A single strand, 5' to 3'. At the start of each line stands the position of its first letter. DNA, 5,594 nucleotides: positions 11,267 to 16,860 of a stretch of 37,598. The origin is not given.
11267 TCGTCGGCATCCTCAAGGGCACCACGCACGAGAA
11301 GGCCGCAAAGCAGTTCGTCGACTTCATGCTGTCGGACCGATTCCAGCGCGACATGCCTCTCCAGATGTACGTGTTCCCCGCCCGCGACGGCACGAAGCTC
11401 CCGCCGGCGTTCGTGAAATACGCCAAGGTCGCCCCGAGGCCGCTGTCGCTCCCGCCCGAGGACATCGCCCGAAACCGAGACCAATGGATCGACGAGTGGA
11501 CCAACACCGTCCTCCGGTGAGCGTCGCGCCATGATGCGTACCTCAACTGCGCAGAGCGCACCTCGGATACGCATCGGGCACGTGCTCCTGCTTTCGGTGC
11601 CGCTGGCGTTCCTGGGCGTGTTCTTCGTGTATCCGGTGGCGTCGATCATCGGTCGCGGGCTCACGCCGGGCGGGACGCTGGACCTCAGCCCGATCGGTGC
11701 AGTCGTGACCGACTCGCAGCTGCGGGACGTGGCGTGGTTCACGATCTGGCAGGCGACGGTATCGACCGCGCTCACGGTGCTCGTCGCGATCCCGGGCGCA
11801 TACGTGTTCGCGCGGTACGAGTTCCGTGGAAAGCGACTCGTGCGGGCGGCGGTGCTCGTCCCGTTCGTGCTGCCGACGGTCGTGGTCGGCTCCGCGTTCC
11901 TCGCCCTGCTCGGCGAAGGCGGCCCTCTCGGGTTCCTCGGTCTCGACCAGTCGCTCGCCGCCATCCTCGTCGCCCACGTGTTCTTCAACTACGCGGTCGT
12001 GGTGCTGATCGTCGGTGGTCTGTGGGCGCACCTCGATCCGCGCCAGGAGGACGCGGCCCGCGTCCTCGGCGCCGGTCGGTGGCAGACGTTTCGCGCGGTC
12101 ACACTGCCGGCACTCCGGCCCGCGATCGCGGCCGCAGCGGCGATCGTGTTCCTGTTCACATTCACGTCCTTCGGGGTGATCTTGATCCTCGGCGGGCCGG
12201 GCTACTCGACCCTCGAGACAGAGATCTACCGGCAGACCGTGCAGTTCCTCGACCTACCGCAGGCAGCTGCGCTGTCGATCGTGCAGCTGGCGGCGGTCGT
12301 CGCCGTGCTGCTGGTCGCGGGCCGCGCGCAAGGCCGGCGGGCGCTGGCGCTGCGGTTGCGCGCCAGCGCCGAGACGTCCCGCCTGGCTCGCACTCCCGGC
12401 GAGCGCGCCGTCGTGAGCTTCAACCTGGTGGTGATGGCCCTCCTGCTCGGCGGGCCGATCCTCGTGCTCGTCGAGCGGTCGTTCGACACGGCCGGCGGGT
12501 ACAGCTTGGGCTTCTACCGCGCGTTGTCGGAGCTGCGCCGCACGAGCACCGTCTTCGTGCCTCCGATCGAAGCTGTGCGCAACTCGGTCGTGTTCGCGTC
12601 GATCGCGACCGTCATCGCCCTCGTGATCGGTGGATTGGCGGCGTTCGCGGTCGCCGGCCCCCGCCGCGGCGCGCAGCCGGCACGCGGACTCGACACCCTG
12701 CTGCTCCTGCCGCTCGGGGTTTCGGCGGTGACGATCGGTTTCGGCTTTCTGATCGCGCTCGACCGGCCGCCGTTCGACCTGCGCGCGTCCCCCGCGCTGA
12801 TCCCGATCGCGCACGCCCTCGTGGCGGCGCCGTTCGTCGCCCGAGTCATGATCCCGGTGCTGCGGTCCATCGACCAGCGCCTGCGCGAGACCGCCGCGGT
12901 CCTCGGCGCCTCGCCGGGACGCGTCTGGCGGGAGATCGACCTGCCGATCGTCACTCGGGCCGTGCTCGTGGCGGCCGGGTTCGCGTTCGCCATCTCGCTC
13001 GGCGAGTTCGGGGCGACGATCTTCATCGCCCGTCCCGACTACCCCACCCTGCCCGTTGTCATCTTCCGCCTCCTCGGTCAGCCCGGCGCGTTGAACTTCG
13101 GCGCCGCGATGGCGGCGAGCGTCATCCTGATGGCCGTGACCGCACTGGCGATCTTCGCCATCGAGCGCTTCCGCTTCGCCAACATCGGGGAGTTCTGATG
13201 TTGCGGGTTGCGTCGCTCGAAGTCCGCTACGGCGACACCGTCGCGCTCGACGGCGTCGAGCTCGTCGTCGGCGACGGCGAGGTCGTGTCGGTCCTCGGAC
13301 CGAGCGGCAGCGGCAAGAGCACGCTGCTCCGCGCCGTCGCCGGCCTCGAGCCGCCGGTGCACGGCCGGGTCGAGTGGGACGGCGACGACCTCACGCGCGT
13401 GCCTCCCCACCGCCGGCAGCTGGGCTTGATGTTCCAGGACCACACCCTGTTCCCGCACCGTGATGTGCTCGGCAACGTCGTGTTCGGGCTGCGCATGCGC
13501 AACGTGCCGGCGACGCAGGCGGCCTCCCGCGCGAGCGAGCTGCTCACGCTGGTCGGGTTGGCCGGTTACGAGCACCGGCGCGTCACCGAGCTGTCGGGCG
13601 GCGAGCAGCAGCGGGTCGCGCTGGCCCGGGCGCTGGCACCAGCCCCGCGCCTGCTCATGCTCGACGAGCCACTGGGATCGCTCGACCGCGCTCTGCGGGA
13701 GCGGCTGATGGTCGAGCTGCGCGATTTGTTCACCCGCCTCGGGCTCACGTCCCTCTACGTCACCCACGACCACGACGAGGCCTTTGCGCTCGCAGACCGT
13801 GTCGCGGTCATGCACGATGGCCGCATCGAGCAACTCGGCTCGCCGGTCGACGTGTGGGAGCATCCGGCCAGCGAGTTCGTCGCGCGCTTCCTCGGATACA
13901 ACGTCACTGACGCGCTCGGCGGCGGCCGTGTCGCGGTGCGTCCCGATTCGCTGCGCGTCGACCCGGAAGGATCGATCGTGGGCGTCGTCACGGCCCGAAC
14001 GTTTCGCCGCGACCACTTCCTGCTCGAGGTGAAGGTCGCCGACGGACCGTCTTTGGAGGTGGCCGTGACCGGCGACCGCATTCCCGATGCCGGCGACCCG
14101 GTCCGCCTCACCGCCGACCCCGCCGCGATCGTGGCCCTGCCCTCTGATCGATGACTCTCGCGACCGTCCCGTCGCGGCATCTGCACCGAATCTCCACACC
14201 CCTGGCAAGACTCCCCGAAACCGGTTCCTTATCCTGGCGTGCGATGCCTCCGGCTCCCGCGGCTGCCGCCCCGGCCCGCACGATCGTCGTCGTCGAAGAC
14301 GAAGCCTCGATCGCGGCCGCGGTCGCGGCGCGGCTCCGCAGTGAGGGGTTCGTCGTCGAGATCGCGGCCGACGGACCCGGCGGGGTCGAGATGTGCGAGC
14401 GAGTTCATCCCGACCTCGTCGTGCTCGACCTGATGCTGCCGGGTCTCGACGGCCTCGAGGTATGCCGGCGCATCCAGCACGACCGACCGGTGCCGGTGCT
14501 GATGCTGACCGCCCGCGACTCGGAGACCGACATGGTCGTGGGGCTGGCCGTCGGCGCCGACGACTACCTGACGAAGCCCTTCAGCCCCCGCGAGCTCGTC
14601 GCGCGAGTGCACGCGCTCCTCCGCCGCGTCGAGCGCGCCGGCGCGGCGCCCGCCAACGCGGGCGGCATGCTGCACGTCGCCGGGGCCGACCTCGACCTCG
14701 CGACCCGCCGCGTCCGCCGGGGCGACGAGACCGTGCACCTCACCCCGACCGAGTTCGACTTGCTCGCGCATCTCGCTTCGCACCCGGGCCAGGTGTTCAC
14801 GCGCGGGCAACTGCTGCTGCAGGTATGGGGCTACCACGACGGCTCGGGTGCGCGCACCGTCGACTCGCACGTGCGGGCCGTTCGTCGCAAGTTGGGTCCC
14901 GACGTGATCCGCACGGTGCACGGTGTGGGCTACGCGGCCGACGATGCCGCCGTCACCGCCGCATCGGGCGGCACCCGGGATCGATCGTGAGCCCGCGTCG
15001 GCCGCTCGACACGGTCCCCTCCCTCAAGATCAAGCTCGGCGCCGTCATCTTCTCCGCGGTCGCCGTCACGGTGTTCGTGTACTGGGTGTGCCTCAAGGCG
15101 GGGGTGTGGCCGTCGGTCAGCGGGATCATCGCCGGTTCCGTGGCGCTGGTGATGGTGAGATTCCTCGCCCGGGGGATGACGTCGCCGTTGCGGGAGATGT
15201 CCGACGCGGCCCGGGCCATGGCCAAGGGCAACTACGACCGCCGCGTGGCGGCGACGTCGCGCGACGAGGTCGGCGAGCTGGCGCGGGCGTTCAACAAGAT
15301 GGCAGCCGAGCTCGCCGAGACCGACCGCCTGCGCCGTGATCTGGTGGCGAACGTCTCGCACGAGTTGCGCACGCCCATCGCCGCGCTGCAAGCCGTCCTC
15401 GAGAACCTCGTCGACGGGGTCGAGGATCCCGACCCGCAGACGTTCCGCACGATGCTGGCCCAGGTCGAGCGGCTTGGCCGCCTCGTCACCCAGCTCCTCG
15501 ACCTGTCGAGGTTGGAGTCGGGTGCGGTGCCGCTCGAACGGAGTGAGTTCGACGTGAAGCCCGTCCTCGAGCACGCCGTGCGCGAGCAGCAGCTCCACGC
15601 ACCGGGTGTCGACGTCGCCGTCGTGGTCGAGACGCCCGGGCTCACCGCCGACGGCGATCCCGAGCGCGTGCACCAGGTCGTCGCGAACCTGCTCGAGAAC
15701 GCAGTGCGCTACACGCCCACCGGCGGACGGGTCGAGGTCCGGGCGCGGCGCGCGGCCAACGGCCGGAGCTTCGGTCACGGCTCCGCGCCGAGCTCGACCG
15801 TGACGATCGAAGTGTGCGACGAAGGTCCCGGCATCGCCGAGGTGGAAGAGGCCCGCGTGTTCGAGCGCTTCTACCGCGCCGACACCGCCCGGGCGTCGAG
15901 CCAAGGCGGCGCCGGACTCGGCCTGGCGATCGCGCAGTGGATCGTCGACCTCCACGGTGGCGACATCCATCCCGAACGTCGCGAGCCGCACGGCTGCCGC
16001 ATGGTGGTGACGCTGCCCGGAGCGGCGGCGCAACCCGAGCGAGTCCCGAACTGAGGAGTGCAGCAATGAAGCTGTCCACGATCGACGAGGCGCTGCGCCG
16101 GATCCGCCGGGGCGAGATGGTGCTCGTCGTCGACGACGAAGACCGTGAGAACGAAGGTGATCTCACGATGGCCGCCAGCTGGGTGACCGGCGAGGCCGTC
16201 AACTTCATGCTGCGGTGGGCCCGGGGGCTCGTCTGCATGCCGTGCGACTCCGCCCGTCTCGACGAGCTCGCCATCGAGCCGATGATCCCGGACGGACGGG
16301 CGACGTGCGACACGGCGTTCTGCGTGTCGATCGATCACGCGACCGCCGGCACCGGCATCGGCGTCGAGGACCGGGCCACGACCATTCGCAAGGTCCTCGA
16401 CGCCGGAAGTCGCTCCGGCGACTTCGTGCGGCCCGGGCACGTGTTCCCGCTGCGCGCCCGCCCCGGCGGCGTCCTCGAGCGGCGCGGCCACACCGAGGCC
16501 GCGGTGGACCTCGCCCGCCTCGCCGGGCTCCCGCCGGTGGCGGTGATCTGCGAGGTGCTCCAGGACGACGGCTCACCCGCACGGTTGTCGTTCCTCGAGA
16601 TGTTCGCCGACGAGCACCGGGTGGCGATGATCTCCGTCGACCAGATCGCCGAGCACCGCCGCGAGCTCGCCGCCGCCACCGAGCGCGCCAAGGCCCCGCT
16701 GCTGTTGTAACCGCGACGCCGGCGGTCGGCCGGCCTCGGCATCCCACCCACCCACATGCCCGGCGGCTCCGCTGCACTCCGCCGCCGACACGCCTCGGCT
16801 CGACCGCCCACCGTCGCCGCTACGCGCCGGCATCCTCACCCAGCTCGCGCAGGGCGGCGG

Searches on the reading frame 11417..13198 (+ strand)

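Call 13: search_protein_families(library=pfam, proteins=[window:11417-13198:+], max_evalue=0.001)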
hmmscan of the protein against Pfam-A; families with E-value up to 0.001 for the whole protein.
window:11417-13198:+ (593 aa): 1 family
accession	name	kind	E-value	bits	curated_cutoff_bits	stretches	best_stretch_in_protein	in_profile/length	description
PF00528.27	BPD_transp_1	-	8.7e-16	58.6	26.4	1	125-300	2-170/184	Binding-protein-dependent transport system inner membrane component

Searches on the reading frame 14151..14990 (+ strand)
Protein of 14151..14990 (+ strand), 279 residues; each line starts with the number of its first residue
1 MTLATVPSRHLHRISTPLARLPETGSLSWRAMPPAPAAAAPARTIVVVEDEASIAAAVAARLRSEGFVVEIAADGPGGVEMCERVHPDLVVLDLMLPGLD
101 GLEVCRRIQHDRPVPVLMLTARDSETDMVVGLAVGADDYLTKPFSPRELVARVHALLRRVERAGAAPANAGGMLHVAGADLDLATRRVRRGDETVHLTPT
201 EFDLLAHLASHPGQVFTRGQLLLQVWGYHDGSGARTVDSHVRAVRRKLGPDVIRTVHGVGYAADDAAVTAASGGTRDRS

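Call 73: search_protein_families(library=pfam, proteins=[window:14151-14990:+], max_evalue=0.0001)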
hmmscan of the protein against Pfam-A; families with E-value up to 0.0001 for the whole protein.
window:14151-14990:+ (279 aa): 2 families
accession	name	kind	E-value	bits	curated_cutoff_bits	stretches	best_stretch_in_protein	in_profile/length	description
PF00072.30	Response_reg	-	3.3e-29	101.7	30.2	1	45-153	1-110/111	Response regulator receiver domain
PF00486.34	Trans_reg_C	-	1e-23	83.6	26.2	1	193-262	2-76/77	Transcriptional regulatory protein, C terminal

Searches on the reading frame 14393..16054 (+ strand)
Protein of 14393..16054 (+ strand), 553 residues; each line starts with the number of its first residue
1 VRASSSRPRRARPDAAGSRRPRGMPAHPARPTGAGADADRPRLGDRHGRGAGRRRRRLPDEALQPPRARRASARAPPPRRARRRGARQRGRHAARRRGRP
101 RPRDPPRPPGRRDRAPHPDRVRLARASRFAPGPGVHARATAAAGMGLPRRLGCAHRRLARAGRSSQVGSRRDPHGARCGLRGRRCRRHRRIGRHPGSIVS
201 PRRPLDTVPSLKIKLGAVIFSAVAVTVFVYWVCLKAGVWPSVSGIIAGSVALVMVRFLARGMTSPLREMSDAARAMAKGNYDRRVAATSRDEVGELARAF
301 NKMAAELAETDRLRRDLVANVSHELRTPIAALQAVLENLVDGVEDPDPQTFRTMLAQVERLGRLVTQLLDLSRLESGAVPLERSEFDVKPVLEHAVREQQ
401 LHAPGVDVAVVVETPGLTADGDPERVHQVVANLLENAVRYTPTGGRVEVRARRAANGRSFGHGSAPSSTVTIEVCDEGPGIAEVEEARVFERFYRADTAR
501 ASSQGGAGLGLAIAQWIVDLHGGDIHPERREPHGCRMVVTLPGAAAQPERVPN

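Call 13: search_protein_families(library=pfam, proteins=[window:14393-16054:+], max_evalue=0.001)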
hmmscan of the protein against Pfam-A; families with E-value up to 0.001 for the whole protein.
window:14393-16054:+ (553 aa): 3 families
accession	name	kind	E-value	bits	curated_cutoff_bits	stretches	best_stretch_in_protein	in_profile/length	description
PF02518.31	HATPase_c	-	1.2e-26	93.8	26.4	1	421-542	1-108/111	Histidine kinase-, DNA gyrase B-, and HSP90-like ATPase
PF00672.30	HAMP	-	1.2e-17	64.4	25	1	257-308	1-52/53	HAMP domain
PF00512.31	HisKA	-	4.4e-17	62.3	26.9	1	314-377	2-66/66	His Kinase A (phospho-acceptor) domain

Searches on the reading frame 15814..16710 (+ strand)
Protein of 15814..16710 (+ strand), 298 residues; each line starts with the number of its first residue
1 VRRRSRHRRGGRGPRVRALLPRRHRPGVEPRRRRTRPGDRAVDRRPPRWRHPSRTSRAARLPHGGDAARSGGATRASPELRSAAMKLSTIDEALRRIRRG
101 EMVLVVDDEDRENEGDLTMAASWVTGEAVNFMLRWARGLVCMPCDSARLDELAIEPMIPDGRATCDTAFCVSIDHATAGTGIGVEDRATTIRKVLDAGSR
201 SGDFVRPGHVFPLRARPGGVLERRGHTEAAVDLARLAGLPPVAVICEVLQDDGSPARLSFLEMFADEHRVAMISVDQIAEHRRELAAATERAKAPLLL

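Call 13: search_protein_families(library=pfam, proteins=[window:15814-16710:+], max_evalue=0.001)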
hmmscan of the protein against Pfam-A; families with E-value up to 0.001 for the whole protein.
window:15814-16710:+ (298 aa): 1 family
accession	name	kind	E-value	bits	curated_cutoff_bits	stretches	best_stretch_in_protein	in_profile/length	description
PF00926.24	DHBP_synthase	-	6.1e-76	254.6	26.4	1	92-280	2-190/191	3,4-dihydroxy-2-butanone 4-phosphate synthase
